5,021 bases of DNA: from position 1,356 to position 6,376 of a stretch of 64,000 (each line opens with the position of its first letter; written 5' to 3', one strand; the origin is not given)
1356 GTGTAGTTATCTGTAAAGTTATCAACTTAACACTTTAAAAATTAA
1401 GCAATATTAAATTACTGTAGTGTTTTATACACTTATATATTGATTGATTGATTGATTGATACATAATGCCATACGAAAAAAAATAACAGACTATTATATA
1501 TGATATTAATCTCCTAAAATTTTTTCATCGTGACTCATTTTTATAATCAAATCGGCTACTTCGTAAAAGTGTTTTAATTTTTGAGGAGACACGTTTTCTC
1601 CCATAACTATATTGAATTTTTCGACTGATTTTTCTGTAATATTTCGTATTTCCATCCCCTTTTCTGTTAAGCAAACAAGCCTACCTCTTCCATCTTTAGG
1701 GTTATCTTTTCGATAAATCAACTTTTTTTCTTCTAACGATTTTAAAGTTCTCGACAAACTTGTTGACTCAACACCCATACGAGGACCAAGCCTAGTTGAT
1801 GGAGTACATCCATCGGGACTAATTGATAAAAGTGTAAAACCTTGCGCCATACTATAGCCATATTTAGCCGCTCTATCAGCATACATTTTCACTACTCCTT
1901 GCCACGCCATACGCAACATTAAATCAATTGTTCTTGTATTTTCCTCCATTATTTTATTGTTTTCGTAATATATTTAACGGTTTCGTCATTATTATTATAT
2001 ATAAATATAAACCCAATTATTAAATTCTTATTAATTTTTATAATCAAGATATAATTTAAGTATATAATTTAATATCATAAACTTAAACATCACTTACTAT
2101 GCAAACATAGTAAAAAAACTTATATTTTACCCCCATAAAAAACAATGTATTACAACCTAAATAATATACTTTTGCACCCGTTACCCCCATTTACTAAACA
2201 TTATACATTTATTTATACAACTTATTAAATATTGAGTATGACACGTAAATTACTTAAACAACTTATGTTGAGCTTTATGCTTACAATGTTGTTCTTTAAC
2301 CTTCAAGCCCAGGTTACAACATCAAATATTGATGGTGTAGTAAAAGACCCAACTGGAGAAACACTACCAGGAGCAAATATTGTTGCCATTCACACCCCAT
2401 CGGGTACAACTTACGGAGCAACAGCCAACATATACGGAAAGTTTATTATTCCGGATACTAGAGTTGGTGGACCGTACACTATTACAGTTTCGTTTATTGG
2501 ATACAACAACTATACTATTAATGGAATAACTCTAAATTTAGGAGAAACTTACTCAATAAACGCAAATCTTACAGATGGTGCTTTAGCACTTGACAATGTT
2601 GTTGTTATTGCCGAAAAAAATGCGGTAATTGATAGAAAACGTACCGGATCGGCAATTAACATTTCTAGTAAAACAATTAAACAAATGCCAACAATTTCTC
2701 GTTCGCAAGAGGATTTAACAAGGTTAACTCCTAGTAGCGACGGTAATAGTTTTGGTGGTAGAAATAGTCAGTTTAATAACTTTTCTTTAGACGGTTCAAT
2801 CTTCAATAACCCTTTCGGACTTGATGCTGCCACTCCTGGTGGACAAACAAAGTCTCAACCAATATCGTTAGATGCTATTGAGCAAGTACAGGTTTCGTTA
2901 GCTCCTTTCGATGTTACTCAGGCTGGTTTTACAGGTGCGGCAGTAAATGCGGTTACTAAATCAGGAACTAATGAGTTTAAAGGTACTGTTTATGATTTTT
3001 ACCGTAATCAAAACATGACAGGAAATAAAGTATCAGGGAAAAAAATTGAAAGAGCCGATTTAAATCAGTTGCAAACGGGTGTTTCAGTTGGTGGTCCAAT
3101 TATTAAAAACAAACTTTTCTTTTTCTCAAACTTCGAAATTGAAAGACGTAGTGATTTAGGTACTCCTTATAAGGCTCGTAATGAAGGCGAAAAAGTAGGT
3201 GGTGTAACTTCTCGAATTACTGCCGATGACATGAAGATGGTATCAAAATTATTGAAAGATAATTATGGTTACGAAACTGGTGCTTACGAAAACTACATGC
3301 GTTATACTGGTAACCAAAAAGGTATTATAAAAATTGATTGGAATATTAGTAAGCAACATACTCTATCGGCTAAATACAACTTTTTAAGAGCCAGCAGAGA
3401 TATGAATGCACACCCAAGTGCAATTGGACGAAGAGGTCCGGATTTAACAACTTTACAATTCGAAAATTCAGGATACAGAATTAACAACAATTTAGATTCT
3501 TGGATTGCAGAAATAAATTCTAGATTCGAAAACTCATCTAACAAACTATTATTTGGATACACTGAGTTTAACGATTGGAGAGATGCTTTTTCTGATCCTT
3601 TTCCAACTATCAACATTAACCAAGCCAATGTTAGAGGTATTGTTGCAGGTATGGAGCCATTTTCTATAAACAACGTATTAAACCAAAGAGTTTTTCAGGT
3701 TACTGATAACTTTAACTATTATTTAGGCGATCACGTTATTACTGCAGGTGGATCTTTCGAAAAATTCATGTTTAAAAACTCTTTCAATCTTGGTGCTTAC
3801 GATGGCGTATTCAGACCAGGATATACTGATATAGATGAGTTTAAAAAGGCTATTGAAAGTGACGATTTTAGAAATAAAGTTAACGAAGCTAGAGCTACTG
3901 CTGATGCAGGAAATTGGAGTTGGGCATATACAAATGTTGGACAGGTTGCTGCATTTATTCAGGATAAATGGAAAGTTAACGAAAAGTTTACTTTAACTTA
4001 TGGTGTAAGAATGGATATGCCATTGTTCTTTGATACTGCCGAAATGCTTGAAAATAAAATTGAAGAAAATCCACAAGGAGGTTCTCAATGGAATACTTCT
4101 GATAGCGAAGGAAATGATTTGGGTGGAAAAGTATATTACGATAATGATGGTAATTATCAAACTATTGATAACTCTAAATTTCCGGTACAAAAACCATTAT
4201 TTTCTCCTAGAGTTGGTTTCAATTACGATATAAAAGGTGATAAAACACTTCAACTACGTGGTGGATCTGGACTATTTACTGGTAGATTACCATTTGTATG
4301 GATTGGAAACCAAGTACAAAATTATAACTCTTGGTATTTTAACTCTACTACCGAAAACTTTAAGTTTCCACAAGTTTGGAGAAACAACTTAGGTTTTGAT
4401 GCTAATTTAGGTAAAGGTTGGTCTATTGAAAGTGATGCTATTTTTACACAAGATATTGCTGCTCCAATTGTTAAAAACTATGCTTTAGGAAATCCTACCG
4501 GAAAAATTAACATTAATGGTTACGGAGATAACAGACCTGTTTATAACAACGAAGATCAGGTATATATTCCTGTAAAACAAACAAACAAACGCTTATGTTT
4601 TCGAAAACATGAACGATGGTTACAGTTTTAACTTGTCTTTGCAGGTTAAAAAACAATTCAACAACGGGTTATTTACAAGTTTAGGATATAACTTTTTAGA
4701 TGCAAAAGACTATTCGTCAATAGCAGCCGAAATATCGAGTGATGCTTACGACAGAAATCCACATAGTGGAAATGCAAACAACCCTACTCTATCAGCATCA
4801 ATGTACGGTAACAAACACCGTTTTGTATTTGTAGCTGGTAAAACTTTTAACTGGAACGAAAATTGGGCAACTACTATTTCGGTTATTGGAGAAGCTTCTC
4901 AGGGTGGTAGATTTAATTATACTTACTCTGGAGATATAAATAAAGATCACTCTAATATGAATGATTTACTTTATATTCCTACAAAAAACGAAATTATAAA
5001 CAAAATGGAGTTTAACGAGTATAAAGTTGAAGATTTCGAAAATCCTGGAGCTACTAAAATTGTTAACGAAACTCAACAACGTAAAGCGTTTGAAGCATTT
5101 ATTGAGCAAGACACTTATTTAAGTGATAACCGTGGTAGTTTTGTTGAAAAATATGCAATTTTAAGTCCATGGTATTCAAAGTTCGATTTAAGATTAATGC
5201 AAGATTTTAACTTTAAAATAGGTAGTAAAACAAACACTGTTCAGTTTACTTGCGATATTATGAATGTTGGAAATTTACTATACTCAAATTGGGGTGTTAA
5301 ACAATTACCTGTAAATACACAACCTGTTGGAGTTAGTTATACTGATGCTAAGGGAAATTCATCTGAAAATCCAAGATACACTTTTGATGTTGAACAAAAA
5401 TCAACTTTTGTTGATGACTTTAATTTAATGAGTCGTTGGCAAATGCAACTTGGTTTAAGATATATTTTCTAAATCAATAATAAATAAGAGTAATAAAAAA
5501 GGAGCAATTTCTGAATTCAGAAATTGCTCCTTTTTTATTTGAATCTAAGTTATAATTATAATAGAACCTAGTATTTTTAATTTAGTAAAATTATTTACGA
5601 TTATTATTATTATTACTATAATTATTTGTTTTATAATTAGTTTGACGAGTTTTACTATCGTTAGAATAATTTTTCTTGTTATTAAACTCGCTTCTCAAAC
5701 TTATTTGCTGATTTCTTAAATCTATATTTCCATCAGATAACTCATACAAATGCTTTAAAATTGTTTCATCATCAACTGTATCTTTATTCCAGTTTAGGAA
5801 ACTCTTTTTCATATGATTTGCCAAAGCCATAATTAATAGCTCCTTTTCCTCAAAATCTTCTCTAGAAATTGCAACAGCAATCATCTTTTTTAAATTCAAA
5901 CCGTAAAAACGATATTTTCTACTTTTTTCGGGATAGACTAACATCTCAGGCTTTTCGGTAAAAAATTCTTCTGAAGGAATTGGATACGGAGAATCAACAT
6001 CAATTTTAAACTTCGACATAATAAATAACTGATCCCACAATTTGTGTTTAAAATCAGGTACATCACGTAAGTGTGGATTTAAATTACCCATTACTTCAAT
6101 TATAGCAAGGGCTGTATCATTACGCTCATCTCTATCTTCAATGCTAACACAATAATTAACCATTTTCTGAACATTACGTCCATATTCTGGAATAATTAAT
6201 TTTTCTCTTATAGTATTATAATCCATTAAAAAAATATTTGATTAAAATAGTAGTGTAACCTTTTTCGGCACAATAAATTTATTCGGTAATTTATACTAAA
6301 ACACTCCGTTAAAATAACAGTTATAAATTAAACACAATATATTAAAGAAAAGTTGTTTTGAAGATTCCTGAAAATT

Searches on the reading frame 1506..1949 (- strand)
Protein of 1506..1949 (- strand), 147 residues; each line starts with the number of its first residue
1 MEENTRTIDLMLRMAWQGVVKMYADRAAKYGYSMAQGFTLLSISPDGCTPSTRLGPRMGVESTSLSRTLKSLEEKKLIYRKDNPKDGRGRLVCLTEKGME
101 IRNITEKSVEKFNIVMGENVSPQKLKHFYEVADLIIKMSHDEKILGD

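Call 56: search_protein_families(library=pfam, proteins=[window:1506-1949:-], max_evalue=0.0001)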
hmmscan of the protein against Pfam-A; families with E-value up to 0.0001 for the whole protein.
window:1506-1949:- (147 aa): 4 families
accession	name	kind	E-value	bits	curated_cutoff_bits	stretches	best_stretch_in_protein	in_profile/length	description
PF01047.28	MarR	-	5.3e-10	39.5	24.6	1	33-88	2-57/59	MarR family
PF12802.13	MarR_2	-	1.3e-07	32.1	27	1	45-88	18-60/61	MarR family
PF13463.12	HTH_27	-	2.1e-07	31.5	22.2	1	50-98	20-68/68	Winged helix DNA-binding domain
PF22381.2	Staph_reg_Sar_Rot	-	1.1e-06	29.1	27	1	27-101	7-81/85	Transcriptional regulator SarA/Rot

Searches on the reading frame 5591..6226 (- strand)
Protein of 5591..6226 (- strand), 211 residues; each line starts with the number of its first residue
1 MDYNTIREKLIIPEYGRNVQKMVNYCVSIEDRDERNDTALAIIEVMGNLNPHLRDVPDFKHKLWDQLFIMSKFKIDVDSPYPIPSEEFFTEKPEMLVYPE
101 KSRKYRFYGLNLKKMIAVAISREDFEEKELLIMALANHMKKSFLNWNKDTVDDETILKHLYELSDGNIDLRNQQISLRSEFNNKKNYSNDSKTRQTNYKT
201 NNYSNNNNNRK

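Call 56: search_protein_families(library=pfam, proteins=[window:5591-6226:-], max_evalue=0.0001)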
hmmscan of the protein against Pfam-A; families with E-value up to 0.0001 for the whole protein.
window:5591-6226:- (211 aa): 1 family
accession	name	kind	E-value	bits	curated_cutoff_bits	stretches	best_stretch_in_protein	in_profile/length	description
PF14123.11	DUF4290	-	1.2e-74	250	27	1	1-173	1-173/174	Domain of unknown function (DUF4290)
